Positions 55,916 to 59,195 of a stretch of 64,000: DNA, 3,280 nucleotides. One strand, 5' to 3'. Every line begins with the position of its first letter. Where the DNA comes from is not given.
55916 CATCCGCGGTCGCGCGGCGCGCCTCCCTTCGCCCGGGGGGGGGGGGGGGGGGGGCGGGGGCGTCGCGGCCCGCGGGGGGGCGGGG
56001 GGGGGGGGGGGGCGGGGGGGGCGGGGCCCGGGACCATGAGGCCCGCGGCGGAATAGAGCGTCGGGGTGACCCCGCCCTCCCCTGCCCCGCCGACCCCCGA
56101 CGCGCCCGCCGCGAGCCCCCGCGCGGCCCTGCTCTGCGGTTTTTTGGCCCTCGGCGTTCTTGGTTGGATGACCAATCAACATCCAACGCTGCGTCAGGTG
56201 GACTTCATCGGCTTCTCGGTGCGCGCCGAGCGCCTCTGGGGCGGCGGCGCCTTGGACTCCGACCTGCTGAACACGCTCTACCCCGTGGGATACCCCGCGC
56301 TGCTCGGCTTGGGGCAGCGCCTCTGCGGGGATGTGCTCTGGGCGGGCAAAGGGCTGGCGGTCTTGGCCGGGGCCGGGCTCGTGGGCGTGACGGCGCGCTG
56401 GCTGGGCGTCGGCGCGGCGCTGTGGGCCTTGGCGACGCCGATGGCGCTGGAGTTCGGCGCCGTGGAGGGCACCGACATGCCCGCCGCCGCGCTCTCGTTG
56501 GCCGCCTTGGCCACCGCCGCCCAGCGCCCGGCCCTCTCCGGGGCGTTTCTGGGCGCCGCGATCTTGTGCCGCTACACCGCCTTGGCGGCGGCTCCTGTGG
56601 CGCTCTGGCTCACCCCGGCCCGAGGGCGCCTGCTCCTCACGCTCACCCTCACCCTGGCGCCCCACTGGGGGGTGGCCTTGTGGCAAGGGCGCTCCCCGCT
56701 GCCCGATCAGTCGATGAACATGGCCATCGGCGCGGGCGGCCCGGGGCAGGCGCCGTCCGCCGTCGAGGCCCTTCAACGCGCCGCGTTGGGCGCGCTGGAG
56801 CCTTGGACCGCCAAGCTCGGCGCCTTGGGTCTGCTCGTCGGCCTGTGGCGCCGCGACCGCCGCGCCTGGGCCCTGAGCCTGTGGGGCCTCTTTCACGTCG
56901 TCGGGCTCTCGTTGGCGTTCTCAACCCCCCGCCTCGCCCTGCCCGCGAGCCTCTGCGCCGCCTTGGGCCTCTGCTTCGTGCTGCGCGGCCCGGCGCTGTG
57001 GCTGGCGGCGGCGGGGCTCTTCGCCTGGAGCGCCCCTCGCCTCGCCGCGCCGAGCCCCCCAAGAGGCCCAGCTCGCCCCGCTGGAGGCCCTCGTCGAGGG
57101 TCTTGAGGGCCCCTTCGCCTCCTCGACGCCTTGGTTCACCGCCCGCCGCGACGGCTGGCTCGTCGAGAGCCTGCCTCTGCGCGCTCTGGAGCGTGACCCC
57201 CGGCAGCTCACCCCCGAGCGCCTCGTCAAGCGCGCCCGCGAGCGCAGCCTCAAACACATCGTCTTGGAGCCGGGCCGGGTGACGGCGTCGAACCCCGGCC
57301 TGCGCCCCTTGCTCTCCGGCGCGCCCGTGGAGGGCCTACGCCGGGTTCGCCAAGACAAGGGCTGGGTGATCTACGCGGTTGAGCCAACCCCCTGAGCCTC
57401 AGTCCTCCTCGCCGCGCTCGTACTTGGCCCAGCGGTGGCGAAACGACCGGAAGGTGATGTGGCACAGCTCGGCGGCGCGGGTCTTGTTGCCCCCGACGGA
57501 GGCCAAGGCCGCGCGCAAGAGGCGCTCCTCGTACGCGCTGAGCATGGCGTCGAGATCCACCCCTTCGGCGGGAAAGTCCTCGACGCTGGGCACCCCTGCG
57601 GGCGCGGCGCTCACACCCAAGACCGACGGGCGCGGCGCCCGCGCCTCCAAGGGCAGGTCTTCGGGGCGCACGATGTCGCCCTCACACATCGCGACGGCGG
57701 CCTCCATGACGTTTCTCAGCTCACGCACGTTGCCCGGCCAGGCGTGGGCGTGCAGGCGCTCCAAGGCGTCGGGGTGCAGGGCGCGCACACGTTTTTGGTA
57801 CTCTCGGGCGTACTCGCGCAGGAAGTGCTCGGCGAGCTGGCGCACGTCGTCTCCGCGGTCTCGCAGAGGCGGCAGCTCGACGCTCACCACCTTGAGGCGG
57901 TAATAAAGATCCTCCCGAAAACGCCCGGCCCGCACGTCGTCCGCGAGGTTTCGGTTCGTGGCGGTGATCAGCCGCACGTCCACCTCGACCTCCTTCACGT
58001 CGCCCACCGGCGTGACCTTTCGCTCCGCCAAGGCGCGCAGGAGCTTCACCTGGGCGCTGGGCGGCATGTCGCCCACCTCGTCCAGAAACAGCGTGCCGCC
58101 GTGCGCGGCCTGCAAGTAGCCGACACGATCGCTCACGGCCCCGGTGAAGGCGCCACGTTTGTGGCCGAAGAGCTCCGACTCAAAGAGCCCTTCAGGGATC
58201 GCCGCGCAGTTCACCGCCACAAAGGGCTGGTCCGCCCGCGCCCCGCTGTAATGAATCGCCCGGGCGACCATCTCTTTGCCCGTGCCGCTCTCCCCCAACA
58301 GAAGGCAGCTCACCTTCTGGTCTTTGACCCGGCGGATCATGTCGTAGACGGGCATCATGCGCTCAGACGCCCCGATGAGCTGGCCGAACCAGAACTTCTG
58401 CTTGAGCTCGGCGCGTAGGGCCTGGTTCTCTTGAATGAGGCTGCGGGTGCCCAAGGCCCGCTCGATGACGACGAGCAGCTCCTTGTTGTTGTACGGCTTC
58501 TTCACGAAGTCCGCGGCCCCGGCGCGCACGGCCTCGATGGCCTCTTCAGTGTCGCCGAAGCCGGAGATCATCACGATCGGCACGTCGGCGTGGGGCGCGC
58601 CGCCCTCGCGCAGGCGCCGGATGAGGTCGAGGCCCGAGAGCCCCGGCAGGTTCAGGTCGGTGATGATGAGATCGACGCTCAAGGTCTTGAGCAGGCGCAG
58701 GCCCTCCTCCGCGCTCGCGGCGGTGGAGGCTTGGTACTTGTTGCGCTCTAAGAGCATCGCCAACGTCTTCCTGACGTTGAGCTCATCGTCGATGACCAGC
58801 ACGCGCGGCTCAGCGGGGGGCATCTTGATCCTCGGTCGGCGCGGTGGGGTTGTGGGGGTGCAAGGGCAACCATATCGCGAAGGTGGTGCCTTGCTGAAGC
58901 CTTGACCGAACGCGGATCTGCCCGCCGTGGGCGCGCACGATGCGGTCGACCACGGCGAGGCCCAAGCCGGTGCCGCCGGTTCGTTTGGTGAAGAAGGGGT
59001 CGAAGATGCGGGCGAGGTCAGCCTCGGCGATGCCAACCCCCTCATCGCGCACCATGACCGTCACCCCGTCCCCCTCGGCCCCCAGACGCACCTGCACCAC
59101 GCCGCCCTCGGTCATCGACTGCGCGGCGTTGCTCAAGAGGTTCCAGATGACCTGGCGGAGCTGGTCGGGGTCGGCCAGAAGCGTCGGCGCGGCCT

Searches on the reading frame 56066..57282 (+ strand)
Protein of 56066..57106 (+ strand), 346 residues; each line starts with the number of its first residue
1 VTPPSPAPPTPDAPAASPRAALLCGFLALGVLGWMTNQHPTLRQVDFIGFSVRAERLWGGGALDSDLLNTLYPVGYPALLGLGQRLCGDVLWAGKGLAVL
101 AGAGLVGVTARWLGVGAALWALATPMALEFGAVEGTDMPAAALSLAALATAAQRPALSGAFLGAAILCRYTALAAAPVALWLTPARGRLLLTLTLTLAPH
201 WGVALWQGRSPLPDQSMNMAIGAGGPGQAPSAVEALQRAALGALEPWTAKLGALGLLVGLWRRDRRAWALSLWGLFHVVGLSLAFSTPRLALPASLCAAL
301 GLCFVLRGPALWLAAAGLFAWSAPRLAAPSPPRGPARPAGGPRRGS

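Call 5: search_protein_families(library=pfam, proteins=[window:56066-57106:+, window:56164-57282:+], max_evalue=0.01)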
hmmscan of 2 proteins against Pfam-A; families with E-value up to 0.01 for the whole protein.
window:56066-57106:+ (346 aa): 0 families

window:56164-57282:+ (372 aa): 0 families

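Call 10: find_homologous_proteins(query=window:56066-57106:+)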
Query window:56066-57106:+ (346 aa): 35 proteins with E <= 0.001 among 8000 candidates.
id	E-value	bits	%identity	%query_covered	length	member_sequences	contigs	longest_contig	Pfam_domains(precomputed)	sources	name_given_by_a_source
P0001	6.8e-179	613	90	96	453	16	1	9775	-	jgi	jgi:hypothetical protein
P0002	4.1e-169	581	86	96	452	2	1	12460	-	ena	-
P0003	1.6e-168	579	86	96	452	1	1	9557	-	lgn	-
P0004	1.2e-167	576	93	86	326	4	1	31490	-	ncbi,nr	ncbi:MAG: hypothetical protein IPN01_25620 [Deltaproteobacteria bacterium]|nr:hypothetical protein [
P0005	1.3e-162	559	91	86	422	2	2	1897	-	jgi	jgi:hypothetical protein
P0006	4.5e-152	525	85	86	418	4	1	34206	-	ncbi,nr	ncbi:hypothetical protein L6R49_12625 [Myxococcota bacterium]|nr:hypothetical protein [Myxococcota b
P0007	5.0e-110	386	72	90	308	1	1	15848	-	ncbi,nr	ncbi:MAG: hypothetical protein IPI35_34930 [Deltaproteobacteria bacterium]|nr:hypothetical protein [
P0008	6.1e-72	261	55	85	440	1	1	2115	-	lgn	-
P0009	1.8e-60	223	49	81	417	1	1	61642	-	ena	-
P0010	3.2e-60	222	53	87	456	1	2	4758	-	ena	-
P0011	2.9e-59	219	54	75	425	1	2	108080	-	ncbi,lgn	-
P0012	3.6e-59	219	49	84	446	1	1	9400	-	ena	-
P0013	1.5e-58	217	49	85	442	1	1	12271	-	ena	-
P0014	2.2e-58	216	48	82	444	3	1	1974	-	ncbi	-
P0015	1.2e-56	211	50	81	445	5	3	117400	-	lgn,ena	-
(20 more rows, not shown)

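Call 13: find_encoding_contigs(protein=P0001, flank=5000, max_places=4)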
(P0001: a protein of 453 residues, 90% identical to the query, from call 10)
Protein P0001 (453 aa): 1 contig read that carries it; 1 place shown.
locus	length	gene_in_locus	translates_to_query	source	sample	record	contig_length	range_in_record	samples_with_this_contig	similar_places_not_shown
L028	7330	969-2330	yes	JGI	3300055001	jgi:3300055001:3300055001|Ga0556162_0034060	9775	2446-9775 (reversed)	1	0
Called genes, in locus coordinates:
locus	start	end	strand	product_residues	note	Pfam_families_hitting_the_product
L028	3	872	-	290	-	?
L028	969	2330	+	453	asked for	-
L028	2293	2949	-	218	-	-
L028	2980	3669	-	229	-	-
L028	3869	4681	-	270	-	-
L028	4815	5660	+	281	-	PF00126:HTH_1, PF03466:LysR_substrate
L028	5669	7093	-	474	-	PF00072:Response_reg, PF00158:Sigma54_activat, PF14532:Sigma54_activ_2, PF07728:AAA_5, PF25601:AAA_lid_14, PF02954:HTH_8 (weak)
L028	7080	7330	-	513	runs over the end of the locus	PF25323:6TM_PilS, PF00512:HisKA, PF02518:HATPase_c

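Call 14: find_encoding_contigs(protein=P0004, flank=5000, max_places=4)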
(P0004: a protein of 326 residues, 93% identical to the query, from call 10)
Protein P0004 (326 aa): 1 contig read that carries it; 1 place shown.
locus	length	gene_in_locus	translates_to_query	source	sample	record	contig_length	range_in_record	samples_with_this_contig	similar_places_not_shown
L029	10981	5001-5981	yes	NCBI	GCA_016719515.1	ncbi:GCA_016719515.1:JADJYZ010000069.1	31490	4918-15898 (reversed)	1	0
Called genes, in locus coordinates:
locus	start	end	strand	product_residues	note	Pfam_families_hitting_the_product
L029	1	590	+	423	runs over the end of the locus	PF00890:FAD_binding_2 (weak), PF01266:DAO, PF01494:FAD_binding_3 (faint), PF12831:FAD_oxidored (weak)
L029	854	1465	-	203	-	-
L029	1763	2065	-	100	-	PF13175:AAA_15, PF13304:AAA_21 (weak)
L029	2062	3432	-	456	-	PF13175:AAA_15 (weak)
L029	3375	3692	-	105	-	-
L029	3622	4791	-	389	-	PF00535:Glycos_transf_2 (weak), PF13641:Glyco_tranf_2_3, PF13632:Glyco_trans_2_3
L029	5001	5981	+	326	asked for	-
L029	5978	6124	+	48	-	-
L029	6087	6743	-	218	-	-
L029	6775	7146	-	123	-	-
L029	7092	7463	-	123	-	-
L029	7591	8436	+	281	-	PF00126:HTH_1, PF03466:LysR_substrate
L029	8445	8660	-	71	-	PF02954:HTH_8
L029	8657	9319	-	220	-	PF00158:Sigma54_activat, PF14532:Sigma54_activ_2, PF25601:AAA_lid_14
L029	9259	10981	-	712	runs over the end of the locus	PF25323:6TM_PilS, PF00512:HisKA, PF02518:HATPase_c, PF00072:Response_reg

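Call 15: find_encoding_contigs(protein=P0002, flank=5000, max_places=4)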
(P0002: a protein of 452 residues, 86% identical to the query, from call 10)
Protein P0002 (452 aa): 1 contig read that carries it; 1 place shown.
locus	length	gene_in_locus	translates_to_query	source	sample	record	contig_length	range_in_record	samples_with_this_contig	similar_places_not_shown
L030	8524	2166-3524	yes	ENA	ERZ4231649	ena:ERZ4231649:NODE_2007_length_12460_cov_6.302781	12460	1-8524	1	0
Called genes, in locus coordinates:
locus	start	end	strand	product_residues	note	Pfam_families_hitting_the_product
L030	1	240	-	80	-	?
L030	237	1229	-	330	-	PF00535:Glycos_transf_2 (weak), PF13641:Glyco_tranf_2_3, PF13632:Glyco_trans_2_3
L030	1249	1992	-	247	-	PF01636:APH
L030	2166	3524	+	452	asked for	-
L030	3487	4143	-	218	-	-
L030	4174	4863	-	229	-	-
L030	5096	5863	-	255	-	-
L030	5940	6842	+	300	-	PF00126:HTH_1, PF03466:LysR_substrate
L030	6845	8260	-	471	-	PF00072:Response_reg, PF00158:Sigma54_activat, PF14532:Sigma54_activ_2, PF07728:AAA_5, PF25601:AAA_lid_14, PF02954:HTH_8 (weak)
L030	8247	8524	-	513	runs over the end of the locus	PF25323:6TM_PilS, PF00512:HisKA, PF02518:HATPase_c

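Call 24: find_encoding_contigs(protein=P0005, flank=5000, max_places=4)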
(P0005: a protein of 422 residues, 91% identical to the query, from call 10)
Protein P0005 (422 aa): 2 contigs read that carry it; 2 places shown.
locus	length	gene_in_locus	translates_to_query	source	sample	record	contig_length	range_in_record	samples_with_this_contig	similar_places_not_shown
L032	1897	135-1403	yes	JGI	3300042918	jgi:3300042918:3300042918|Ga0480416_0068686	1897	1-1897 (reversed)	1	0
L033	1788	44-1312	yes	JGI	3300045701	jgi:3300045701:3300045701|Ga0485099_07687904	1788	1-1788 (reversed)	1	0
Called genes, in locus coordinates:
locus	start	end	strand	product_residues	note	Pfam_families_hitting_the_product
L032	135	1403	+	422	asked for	-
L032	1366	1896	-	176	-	?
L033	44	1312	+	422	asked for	-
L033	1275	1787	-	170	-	?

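Call 25: find_encoding_contigs(protein=P0003, flank=5000, max_places=4)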
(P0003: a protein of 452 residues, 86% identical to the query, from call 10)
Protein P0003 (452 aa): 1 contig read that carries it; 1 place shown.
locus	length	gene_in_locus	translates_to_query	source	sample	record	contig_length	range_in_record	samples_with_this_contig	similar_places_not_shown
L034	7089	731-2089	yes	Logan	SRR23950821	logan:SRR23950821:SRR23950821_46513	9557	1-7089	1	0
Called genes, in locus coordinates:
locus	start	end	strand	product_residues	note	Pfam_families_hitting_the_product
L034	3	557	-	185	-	?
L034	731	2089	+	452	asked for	-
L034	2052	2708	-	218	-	-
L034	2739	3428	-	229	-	-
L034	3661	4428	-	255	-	-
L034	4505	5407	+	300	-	PF00126:HTH_1, PF03466:LysR_substrate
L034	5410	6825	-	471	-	PF00072:Response_reg, PF00158:Sigma54_activat, PF14532:Sigma54_activ_2, PF07728:AAA_5, PF25601:AAA_lid_14, PF02954:HTH_8 (weak)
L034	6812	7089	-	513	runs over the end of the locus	PF25323:6TM_PilS, PF00512:HisKA, PF02518:HATPase_c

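Call 32: list_cluster_members(proteins=[P0001, P0004, P0005])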
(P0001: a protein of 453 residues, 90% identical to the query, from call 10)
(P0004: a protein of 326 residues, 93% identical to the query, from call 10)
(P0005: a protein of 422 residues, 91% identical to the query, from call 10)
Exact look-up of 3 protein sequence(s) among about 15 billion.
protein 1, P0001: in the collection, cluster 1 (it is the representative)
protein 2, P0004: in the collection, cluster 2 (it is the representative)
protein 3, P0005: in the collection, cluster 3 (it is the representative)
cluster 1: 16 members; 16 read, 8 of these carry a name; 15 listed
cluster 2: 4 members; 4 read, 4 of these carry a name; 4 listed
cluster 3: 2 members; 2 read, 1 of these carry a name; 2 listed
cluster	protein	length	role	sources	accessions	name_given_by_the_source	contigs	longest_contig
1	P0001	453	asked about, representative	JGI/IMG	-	hypothetical protein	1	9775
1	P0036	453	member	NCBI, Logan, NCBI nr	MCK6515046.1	hypothetical protein L6R46_08335 [Myxococcota bacterium] | hypothetical protein [Myxococcota bacterium]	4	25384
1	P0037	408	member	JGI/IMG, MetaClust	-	\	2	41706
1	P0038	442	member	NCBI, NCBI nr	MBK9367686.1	MAG: hypothetical protein IPN01_15440 [Deltaproteobacteria bacterium] | hypothetical protein [Deltaproteobacteria bacterium]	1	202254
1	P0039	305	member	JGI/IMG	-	hypothetical protein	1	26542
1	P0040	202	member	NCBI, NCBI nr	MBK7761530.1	MAG: hypothetical protein IPI35_35045 [Deltaproteobacteria bacterium] | hypothetical protein [Deltaproteobacteria bacterium]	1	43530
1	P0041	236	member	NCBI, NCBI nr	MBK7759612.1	MAG: hypothetical protein IPI35_25085 [Deltaproteobacteria bacterium] | hypothetical protein [Deltaproteobacteria bacterium]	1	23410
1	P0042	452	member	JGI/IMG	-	hypothetical protein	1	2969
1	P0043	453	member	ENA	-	-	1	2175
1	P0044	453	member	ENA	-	-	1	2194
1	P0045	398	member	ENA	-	-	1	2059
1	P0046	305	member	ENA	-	-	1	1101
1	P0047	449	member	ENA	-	-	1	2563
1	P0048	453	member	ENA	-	-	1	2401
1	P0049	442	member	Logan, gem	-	-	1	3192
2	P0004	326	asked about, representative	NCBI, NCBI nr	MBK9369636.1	MAG: hypothetical protein IPN01_25620 [Deltaproteobacteria bacterium] | hypothetical protein [Deltaproteobacteria bacterium]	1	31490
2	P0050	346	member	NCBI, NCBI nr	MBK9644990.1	MAG: hypothetical protein IPO67_07550 [Deltaproteobacteria bacterium] | hypothetical protein [Deltaproteobacteria bacterium]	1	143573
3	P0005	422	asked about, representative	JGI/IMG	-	hypothetical protein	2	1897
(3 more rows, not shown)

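Call 34: find_encoding_contigs(protein=P0050, flank=3000, max_places=3)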
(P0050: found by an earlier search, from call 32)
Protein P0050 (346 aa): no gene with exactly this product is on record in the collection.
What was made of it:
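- Tried and rejected: A look-up of the contig of P0050 also found nothing (call 34), so the source contig itself could not be fetched.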

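Call 35: find_encoding_contigs(protein=P0038, flank=3000, max_places=3)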
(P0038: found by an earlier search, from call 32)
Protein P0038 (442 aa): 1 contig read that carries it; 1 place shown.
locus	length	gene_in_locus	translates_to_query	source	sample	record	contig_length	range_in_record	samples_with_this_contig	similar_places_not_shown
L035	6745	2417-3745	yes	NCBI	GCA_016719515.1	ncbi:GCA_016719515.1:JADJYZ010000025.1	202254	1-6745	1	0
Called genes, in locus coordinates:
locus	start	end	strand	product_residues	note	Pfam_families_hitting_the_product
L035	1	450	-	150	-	PF13175:AAA_15 (weak)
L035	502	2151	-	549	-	PF00535:Glycos_transf_2 (weak), PF13641:Glyco_tranf_2_3 (weak), PF00535:Glycos_transf_2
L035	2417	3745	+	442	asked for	-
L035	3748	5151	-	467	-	PF00072:Response_reg, PF00158:Sigma54_activat, PF14532:Sigma54_activ_2, PF07728:AAA_5, PF25601:AAA_lid_14, PF02954:HTH_8 (weak)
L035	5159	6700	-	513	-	PF25323:6TM_PilS, PF00512:HisKA, PF02518:HATPase_c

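Call 37: find_encoding_contigs(protein=P0040, flank=4000, max_places=3)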
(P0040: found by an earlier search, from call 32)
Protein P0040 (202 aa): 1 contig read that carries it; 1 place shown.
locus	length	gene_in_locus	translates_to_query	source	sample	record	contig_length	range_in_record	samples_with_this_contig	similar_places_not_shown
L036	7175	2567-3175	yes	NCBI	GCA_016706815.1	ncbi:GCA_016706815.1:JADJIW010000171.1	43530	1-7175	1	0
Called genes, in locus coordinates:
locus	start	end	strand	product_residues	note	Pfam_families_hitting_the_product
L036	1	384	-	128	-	?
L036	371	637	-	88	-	-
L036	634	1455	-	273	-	PF13641:Glyco_tranf_2_3, PF13632:Glyco_trans_2_3 (weak)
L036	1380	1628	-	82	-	-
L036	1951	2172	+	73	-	-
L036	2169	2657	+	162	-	-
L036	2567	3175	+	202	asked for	-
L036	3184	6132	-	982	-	PF25323:6TM_PilS, PF00512:HisKA, PF02518:HATPase_c, PF00072:Response_reg, PF00158:Sigma54_activat, PF14532:Sigma54_activ_2, PF07728:AAA_5, PF25601:AAA_lid_14, +1 more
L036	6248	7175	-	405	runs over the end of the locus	PF28597:T2SSF_N, PF00482:T2SSF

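Call 38: find_encoding_contigs(protein=P0041, flank=4000, max_places=3)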
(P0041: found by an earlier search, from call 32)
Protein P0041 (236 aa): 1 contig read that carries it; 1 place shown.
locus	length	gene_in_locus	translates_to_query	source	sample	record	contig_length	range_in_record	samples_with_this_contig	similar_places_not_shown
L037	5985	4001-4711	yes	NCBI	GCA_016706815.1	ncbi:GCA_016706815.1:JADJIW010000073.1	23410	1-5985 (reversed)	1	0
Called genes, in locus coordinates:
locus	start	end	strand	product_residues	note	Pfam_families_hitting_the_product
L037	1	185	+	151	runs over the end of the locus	-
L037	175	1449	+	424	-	PF00890:FAD_binding_2 (weak), PF01266:DAO, PF01494:FAD_binding_3 (faint), PF12831:FAD_oxidored (weak), PF13450:NAD_binding_8 (weak)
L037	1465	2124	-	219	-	PF00535:Glycos_transf_2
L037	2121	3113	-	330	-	PF00535:Glycos_transf_2 (weak), PF13641:Glyco_tranf_2_3, PF13632:Glyco_trans_2_3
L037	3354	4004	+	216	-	-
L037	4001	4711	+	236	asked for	-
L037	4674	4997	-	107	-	-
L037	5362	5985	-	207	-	?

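Call 39: find_encoding_contigs(protein=P0039, flank=4000, max_places=3)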
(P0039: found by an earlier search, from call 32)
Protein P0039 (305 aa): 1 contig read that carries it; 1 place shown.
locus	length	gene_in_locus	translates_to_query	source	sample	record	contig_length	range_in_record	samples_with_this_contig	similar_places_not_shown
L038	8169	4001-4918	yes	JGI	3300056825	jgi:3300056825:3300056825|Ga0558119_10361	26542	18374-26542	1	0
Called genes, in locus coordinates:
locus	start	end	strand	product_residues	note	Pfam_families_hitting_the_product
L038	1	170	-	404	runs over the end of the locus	-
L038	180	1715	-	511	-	PF13304:AAA_21, PF13175:AAA_15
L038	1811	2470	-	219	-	PF00535:Glycos_transf_2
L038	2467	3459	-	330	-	PF00535:Glycos_transf_2 (weak), PF13641:Glyco_tranf_2_3, PF13632:Glyco_trans_2_3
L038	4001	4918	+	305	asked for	-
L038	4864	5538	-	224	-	-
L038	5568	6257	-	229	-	-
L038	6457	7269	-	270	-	-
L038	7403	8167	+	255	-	?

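Call 55: search_protein_families(library=pfam, proteins=[P0001, P0038, window:56066-57106:+], max_evalue=10)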
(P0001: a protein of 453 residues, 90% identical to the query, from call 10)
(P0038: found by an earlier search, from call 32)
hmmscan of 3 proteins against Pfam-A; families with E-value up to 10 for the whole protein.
P0001 (453 aa): 0 families

P0038 (442 aa): 0 families

window:56066-57106:+ (346 aa): 0 families

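Call 56: search_protein_families(library=ncbifam, proteins=[P0001], max_evalue=1)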
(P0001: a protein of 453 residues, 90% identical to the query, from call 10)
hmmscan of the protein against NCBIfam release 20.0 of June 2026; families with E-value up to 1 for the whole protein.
P0001 (453 aa): 0 families
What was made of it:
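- Checked: It has no Pfam or NCBIfam hit (calls 5, 55, 56).
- Tried and rejected: Pfam and NCBIfam gave no match for the membrane protein (calls 5, 55, 56).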

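Call 72: predict_structure(alignment_id=A2)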
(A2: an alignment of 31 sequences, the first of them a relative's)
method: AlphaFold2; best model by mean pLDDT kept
length: 453 residues; sequences in the alignment: 31
mean_pLDDT: 91.4   pTM: 0.90
mean pLDDT of the five models: 91.4, 90.7, 90.4, 89.6, 89.4
residues with pLDDT >= 90: 346; 70-90: 76; 50-70: 26; < 50: 5
segments of 3 or more residues with pLDDT < 50: 1-4
pLDDT, mean of each block of 10 residues (from residue 1): 52 78 98 97 92 95 85 92 97 98 98 97 97 95 98 98 97 96 98 96 90 82 70 88 94 98 96 97 77 95 95 97 96 89 91 94 94 91 96 96 94 95 95 93 69 68
secondary structure, 60 per line:
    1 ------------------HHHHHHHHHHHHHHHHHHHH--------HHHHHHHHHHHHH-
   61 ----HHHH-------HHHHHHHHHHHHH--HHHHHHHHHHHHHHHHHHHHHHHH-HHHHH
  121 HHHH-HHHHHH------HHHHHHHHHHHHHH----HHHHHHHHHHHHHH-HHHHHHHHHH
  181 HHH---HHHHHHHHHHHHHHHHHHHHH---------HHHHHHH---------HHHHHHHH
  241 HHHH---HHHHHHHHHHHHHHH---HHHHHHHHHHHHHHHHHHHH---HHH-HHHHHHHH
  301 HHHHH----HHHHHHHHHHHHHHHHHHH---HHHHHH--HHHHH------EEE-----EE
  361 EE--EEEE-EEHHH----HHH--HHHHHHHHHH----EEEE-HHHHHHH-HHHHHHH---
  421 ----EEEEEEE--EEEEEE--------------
elements in order: H19-38 H47-59 H65-68 H76-88 H91-114 H116-124 H126-131 H138-151 H156-169 H171-183 H187-207 H217-223 H233-244 H248-262 H266-285 H293-305 H310-328 H332-337 H340-344 E351-353 E359-362 E365-368 H384-393 E398-401 H403-409 H411-417 E425-431 E434-439
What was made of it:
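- On GT-C fold glycosyltransferases: the plus-strand gene: AF2 model with pLDDT 91.4 (call 72).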

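Call 74: fold_search(model_id=the predicted structure, library=pdb)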
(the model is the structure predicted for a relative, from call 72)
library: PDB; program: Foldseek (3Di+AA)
matches with E <= 10: 210; with E <= 0.001: 3
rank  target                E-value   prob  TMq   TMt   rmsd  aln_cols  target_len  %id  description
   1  5ezm                  4.0e-05  1.00  0.57  0.50   7.4       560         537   15  Crystal Structure of ArnT from Cupriavidus metallidurans in the apo state (released 2016-02-17)
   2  5f15                  9.7e-05  1.00  0.58  0.50   7.3       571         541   16  Crystal Structure of ArnT from Cupriavidus metallidurans bound to Undecaprenyl phosphate (released 2016-02-17)
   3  9dlh                  3.5e-04  1.00  0.48  0.38   9.3       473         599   16  donor substrate analog-bound AftB (released 2025-06-25)
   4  6wby                  2.0e-03  1.00  0.49  0.22   9.4       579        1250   18  Single-Particle Cryo-EM Structure of Arabinofuranosyltransferase AftD from Mycobacteria, Mutant R1389S Class 2 (released 2020-05-13)
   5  7e9s_A                8.9e-03  1.00  0.50  0.29  13.4       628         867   12  Archaeal oligosaccharyltransferase AglB from Archaeoglobus fulgidus in complex with an inhibitory peptide and a dolich (released 2021-09-08)
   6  6wbx                  1.2e-02  1.00  0.43  0.20   9.8       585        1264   16  Single-Particle Cryo-EM Structure of Arabinofuranosyltransferase AftD from Mycobacteria, Mutant R1389S Class 1 (released 2020-05-13)
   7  3waj                  1.3e-02  1.00  0.43  0.27  12.1       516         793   13  Crystal structure of the Archaeoglobus fulgidus oligosaccharyltransferase (O29867_ARCFU) complex with Zn and sulfate (released 2013-10-30)
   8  9i5k_A                2.0e-02  1.00  0.46  0.43  10.7       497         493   15  Structure of the Chaetomium thermophilum Pmt4 homodimer (C2 symmetry) (released 2025-12-24)
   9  9n9j_I                2.7e-02  1.00  0.48  0.33  13.5       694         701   10  Structure of a GRP94 folding intermediate engaged with a CCDC134- and FKBP11-bound secretory translocon (released 2025-11-19)
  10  6s7o_A                3.8e-02  1.00  0.54  0.40   9.7       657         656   10  Cryo-EM structure of human oligosaccharyltransferase complex OST-A (released 2019-12-18)
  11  8b6l_I                8.0e-02  1.00  0.52  0.37  11.7       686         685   10  Subtomogram average of the human Sec61-TRAP-OSTA-translocon (released 2022-12-07)
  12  9s6r_A                1.1e-01  0.96  0.34  0.38  11.1       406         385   14  Ternary cryo-EM structure of yeast ALG3 with Dol25-PP-GlcNAc2Man5, Dol25-P-Man, and Fab (released 2026-03-18)
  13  9dm5                  1.2e-01  0.99  0.41  0.47   9.6       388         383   16  Product-Bound mannosyltransferase PimE (released 2025-06-25)
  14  9s6s_A                1.2e-01  0.98  0.50  0.44   9.9       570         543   14  Ternary cryo-EM structure of human ALG9 with Dol25-PP-GlcNAc2Man6, Dol25-P-Man and Fab (released 2026-03-18)
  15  6s7t_A                1.2e-01  0.97  0.47  0.33  11.4       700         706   10  Cryo-EM structure of human oligosaccharyltransferase complex OST-B (released 2019-12-18)
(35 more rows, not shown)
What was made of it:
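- On GT-C fold glycosyltransferases: the plus-strand gene: Foldseek hits ArnT 5ezm at E = 4e-5, and also AftB, AftD, AglB and Pmt4 (call 74).
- Checked: Its family model (pLDDT 91.4, call 72) matches GT-C glycosyltransferases such as ArnT, AftB, AftD, AglB and Pmt4 (call 74).
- Tried and rejected: Structure prediction and Foldseek resolved its fold instead (calls 72, 74).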

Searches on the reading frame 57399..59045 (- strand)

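Call 5: search_protein_families(library=pfam, proteins=[window:57399-59045:-], max_evalue=0.01)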
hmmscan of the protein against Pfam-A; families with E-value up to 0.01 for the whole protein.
window:57399-59045:- (548 aa): 9 families
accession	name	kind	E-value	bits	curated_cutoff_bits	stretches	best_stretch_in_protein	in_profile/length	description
PF00158.32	Sigma54_activat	-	3.7e-69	232.2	20.2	1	223-389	1-167/168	Sigma-54 interaction domain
PF00072.30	Response_reg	-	1.6e-27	96.3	30.2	1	82-194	1-110/111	Response regulator receiver domain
PF25601.1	AAA_lid_14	-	3.1e-27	94.7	27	1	395-473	1-79/87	AAA+ ATPase lid domain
PF14532.12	Sigma54_activ_2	-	7.4e-21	75.3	25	1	224-394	1-138/138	Sigma-54 interaction domain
PF07728.20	AAA_5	-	1.9e-09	38.1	22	1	247-366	2-124/139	AAA domain (dynein-related subfamily)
PF02954.25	HTH_8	-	3.1e-06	27.2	22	1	506-542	6-42/42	Bacterial regulatory protein, Fis family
PF00004.35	AAA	-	0.00016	22.6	21.2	1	248-380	2-127/131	ATPase family associated with various cellular activities (AAA)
PF01078.27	Mg_chelatase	-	0.00044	20.2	20.3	0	303-364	94-157/207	Magnesium chelatase, subunit ChlI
PF13191.12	AAA_16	-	0.0069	17.3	32.6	0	233-340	12-98/167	AAA ATPase domain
